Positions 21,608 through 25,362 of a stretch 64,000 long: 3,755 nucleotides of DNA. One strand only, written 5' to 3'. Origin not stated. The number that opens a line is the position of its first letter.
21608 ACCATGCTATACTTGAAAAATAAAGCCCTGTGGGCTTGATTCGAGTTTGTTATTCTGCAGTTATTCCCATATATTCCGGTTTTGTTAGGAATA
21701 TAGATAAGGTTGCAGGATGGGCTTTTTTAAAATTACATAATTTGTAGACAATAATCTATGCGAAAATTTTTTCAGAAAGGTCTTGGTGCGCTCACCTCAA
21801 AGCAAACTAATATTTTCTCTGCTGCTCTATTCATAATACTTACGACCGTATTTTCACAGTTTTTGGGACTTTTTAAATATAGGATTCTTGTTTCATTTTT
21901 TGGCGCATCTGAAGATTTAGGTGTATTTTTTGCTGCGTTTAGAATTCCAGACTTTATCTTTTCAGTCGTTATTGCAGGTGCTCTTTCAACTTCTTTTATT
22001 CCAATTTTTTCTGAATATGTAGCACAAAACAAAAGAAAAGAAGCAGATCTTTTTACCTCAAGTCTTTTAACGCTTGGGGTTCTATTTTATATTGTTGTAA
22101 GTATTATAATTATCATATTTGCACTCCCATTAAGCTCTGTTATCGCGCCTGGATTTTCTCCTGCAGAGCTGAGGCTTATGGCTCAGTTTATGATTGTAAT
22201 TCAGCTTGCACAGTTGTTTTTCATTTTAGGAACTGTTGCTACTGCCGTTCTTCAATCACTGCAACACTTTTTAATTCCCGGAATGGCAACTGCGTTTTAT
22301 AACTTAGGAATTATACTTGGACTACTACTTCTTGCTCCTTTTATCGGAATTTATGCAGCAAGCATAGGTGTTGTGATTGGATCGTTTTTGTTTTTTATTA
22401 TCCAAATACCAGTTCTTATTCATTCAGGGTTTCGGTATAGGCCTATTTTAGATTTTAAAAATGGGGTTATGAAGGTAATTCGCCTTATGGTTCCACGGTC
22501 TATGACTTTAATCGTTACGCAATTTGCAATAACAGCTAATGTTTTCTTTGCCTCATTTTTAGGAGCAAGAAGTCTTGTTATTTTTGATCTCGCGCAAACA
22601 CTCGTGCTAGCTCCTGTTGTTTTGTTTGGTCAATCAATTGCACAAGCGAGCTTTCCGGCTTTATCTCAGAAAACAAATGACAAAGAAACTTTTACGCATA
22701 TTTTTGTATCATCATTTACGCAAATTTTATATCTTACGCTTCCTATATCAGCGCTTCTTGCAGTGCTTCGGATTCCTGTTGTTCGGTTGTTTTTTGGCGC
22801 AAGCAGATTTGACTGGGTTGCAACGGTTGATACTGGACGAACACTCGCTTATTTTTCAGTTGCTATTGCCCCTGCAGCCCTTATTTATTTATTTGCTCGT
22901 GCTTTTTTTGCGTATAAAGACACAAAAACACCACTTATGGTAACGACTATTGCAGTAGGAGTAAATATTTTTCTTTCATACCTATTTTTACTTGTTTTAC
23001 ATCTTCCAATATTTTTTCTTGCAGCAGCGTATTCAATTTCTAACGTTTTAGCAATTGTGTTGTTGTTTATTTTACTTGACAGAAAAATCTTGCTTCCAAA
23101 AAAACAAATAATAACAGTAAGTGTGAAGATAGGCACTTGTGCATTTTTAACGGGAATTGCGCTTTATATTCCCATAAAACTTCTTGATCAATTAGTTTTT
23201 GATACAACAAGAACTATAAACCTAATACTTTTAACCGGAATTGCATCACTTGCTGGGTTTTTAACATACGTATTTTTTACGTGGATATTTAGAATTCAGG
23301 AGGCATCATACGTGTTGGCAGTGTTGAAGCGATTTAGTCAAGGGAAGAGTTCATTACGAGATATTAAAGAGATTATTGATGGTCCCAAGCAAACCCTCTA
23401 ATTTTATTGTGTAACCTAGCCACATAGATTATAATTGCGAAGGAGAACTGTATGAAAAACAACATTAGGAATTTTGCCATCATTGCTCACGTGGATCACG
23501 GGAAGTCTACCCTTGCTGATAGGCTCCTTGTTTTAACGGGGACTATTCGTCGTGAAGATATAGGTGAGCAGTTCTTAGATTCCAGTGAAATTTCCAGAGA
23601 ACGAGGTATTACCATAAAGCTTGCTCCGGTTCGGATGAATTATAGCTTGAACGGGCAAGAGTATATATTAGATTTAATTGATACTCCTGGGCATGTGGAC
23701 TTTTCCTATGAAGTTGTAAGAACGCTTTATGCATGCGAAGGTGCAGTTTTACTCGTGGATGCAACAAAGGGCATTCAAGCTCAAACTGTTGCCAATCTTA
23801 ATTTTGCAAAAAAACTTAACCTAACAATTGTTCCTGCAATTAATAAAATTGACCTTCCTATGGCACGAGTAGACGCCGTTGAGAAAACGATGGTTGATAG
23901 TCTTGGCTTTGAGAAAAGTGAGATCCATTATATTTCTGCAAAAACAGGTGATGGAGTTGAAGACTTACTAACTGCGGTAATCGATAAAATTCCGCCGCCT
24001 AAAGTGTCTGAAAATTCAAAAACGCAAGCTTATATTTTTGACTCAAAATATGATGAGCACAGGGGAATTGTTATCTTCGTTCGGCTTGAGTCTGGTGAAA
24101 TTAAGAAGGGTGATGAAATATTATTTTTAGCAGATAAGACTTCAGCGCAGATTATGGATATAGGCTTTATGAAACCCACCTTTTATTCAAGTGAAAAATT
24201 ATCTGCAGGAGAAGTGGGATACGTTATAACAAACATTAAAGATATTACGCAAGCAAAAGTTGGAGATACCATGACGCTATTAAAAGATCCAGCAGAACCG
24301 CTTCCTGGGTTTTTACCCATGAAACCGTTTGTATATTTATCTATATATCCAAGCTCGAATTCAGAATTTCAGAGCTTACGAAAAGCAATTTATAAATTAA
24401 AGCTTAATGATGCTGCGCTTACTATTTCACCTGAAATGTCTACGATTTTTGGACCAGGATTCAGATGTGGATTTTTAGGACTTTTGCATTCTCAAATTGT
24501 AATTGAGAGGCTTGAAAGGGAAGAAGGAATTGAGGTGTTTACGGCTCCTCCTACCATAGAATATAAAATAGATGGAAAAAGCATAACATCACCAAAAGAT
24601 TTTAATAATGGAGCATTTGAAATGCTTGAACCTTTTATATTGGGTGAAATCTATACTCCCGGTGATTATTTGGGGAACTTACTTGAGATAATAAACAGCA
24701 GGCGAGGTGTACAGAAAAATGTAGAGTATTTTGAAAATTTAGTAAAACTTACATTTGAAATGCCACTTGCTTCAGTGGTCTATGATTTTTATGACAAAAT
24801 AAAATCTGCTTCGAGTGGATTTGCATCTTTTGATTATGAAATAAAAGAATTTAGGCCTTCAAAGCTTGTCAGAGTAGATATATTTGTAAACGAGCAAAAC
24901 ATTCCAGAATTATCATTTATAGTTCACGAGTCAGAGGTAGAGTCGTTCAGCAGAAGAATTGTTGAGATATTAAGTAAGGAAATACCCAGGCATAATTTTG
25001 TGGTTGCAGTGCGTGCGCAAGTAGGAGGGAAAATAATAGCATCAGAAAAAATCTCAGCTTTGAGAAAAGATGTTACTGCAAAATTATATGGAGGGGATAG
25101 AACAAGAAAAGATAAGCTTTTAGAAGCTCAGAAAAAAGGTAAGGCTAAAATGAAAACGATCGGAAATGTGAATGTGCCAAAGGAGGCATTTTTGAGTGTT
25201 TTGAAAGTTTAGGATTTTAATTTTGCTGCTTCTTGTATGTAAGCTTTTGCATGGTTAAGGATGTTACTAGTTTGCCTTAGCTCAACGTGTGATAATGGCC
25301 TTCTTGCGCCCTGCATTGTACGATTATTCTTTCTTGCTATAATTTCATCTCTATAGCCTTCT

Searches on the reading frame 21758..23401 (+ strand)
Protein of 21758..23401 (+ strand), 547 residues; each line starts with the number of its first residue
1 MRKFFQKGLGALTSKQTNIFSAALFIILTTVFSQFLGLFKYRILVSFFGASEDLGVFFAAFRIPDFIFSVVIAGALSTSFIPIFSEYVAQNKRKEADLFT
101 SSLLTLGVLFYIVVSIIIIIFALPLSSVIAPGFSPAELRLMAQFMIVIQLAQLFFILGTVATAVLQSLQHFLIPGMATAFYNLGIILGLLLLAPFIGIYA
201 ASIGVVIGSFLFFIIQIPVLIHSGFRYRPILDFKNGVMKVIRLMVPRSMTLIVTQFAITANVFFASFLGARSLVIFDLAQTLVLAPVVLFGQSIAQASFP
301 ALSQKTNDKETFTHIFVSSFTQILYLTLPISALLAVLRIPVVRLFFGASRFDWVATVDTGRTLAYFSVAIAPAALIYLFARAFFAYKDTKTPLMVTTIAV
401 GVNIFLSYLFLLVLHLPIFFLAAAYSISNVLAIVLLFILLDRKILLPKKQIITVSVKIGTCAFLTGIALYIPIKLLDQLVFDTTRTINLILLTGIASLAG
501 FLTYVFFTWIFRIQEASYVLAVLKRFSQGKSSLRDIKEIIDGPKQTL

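Call 9: search_protein_families(library=pfam, proteins=[window:21758-23401:+], max_evalue=0.001)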
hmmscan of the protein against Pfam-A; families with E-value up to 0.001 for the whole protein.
window:21758-23401:+ (547 aa): 3 families
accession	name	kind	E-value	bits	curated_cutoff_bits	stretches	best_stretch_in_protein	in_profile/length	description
PF03023.19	MurJ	-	3.8e-72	243.8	27.4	1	45-476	2-437/451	Lipid II flippase MurJ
PF13440.11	Polysacc_synt_3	-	2.9e-09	37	23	1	110-349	53-287/293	Polysaccharide biosynthesis protein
PF01554.23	MatE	-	4.1e-06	27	24.9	1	30-187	5-158/161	MatE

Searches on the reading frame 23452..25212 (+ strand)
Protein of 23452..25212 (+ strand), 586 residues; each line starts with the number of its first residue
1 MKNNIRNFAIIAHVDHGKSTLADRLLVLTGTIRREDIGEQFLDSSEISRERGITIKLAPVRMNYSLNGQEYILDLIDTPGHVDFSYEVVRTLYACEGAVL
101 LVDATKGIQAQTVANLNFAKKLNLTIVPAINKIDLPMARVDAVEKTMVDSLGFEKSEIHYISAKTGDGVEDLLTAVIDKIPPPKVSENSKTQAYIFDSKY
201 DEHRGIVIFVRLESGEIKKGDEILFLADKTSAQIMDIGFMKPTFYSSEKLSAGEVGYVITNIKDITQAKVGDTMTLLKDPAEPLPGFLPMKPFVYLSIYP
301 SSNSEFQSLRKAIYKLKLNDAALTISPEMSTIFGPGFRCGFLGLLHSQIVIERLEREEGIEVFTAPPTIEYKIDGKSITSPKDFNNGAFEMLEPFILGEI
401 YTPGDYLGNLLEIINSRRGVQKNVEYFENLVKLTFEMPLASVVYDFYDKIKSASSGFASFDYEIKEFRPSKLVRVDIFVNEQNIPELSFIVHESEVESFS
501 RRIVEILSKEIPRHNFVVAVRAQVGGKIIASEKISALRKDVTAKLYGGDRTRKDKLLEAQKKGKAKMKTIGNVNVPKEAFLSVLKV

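Call 9: search_protein_families(library=pfam, proteins=[window:23452-25212:+], max_evalue=0.001)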
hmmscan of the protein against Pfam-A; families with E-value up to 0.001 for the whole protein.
window:23452-25212:+ (586 aa): 6 families
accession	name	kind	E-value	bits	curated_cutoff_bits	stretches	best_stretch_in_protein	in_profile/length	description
PF00009.33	GTP_EFTU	-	9.3e-53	179.1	26.5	1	4-182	2-188/188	Elongation factor Tu GTP binding domain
PF06421.17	LepA_C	-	8e-40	135.7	29.7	1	479-585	1-107/107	GTP-binding protein LepA C-terminus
PF00679.30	EFG_C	-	7.3e-18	64.8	27.9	1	391-475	2-86/89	Elongation factor G C-terminus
PF03144.31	GTP_EFTU_D2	-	1.2e-11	45.3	30.3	1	205-275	1-73/73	Elongation factor Tu domain 2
PF22042.2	EF-G_D2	-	2.1e-06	28.2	27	1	191-230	2-39/84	Elongation factor G domain 2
PF01926.29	MMR_HSR1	-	0.00062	20.3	21.9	0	9-132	3-113/113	50S ribosome-binding GTPase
